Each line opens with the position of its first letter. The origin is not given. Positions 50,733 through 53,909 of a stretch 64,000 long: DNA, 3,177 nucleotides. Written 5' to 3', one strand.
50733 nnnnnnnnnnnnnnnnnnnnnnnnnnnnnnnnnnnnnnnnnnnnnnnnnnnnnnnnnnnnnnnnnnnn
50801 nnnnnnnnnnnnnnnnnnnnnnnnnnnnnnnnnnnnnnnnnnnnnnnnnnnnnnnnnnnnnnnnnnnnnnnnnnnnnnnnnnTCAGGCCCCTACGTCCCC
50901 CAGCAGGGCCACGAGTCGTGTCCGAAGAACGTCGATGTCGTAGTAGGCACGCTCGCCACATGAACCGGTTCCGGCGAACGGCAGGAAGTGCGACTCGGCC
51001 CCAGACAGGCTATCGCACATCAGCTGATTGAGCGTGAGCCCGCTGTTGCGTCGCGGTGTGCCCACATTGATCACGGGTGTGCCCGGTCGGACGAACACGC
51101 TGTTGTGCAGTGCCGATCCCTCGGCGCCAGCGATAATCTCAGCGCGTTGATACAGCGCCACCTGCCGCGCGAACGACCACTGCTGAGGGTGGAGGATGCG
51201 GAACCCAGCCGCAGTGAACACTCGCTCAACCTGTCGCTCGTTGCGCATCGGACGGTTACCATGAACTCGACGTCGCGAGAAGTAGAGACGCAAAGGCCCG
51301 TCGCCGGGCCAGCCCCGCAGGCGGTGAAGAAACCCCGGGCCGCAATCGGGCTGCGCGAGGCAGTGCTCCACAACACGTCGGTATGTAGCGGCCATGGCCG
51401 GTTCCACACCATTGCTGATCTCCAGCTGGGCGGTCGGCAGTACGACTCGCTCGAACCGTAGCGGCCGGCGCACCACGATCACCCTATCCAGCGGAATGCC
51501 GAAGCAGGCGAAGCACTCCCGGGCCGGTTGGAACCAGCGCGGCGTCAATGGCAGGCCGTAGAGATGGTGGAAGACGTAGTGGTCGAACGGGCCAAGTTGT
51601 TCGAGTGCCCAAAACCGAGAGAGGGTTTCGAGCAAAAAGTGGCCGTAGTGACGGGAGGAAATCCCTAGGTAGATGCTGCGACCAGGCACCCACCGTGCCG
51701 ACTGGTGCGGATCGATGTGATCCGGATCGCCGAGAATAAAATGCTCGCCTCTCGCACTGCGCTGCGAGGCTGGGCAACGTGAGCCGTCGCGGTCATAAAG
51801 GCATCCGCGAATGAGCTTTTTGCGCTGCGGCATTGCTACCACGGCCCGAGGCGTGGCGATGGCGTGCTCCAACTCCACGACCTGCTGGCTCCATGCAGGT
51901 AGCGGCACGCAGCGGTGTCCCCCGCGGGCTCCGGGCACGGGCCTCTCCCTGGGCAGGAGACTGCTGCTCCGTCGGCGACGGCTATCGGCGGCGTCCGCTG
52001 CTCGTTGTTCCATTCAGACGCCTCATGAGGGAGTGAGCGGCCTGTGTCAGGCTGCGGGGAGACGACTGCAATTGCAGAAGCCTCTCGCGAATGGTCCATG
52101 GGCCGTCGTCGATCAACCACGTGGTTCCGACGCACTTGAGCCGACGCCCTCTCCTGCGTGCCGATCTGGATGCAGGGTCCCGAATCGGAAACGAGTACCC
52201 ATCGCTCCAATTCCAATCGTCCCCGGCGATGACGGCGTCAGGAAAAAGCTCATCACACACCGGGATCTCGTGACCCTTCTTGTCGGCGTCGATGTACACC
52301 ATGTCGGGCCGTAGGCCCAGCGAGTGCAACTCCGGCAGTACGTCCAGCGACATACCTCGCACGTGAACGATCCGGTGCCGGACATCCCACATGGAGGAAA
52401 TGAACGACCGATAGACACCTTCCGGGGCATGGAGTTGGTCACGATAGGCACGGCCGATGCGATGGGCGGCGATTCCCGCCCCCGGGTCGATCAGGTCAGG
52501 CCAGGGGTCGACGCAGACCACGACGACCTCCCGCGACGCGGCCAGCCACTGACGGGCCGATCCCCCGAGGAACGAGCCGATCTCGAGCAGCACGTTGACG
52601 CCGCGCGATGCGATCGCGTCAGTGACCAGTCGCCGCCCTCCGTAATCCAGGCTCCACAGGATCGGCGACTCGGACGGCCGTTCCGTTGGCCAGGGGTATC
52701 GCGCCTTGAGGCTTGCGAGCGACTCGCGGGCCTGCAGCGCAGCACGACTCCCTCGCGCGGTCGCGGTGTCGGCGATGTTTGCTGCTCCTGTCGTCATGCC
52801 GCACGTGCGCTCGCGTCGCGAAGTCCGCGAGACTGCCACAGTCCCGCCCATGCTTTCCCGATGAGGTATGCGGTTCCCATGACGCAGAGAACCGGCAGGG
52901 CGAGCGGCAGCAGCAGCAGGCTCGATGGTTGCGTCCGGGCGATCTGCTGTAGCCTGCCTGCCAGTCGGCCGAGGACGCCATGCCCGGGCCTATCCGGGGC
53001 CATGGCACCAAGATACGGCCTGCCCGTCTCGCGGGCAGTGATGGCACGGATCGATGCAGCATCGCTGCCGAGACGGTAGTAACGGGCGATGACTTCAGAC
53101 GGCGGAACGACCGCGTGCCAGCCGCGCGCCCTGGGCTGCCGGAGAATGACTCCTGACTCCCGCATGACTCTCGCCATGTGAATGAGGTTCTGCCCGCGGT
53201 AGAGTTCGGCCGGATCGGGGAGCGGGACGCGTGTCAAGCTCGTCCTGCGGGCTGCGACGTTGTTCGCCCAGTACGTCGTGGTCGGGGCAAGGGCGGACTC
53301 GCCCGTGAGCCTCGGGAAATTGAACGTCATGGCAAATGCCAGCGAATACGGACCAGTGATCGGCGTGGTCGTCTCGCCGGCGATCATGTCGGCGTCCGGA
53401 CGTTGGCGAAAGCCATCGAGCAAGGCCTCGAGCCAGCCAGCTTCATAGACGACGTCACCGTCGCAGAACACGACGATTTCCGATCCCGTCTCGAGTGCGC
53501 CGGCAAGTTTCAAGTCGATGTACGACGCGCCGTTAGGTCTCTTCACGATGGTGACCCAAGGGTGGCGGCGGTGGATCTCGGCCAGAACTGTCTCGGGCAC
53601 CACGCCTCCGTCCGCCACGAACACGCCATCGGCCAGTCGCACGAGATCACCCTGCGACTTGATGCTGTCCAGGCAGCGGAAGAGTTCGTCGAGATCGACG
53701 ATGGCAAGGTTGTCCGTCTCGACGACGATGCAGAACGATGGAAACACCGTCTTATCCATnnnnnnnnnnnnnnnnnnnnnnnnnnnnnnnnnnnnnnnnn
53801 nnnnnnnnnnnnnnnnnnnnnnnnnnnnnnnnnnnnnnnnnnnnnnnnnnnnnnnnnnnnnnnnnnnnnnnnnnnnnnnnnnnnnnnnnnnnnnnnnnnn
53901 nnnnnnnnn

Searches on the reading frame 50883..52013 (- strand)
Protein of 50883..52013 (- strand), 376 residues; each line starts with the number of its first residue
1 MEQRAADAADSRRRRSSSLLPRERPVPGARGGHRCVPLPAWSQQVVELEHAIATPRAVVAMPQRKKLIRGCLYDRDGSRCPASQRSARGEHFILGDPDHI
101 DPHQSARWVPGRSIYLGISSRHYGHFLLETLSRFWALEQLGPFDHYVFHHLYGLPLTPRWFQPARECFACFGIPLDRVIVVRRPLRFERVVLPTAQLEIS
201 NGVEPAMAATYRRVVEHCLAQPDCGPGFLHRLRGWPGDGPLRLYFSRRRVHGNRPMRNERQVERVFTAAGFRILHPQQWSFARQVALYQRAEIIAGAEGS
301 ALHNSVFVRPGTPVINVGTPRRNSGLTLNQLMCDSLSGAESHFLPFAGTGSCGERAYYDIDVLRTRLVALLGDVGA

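Call 76: search_protein_families(library=pfam, proteins=[window:50883-52013:-], max_evalue=0.0001)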
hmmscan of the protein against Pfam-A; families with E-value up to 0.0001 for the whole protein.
window:50883-52013:- (376 aa): 1 family
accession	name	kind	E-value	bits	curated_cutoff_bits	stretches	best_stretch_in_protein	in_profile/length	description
PF04577.19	Glyco_transf_61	-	2.6e-21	76.8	27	1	123-315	1-137/137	Glycosyltransferase 61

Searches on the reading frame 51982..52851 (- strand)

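Call 76: search_protein_families(library=pfam, proteins=[window:51982-52851:-], max_evalue=0.0001)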
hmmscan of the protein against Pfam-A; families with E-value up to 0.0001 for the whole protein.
window:51982-52851:- (289 aa): 1 family
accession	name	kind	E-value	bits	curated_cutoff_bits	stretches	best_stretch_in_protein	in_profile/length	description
PF13578.12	Methyltransf_24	-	4.2e-06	28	26.3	1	89-193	1-80/105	Methyltransferase domain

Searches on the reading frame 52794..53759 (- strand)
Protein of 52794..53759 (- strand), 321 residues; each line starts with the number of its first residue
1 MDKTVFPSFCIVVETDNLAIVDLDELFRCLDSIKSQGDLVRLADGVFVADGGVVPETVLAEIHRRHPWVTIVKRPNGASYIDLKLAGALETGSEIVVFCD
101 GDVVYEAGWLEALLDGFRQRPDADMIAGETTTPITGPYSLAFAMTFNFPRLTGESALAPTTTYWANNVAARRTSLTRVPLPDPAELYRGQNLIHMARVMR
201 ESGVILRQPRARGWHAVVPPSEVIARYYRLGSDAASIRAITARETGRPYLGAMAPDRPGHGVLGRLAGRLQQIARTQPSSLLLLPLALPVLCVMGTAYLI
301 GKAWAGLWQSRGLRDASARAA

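Call 76: search_protein_families(library=pfam, proteins=[window:52794-53759:-], max_evalue=0.0001)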
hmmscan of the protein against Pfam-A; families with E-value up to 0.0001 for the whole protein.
window:52794-53759:- (321 aa): 1 family
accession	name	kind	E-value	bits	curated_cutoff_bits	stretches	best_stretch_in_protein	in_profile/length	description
PF00535.33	Glycos_transf_2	-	1.9e-06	28.4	23.3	1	25-124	12-111/168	Glycosyl transferase family 2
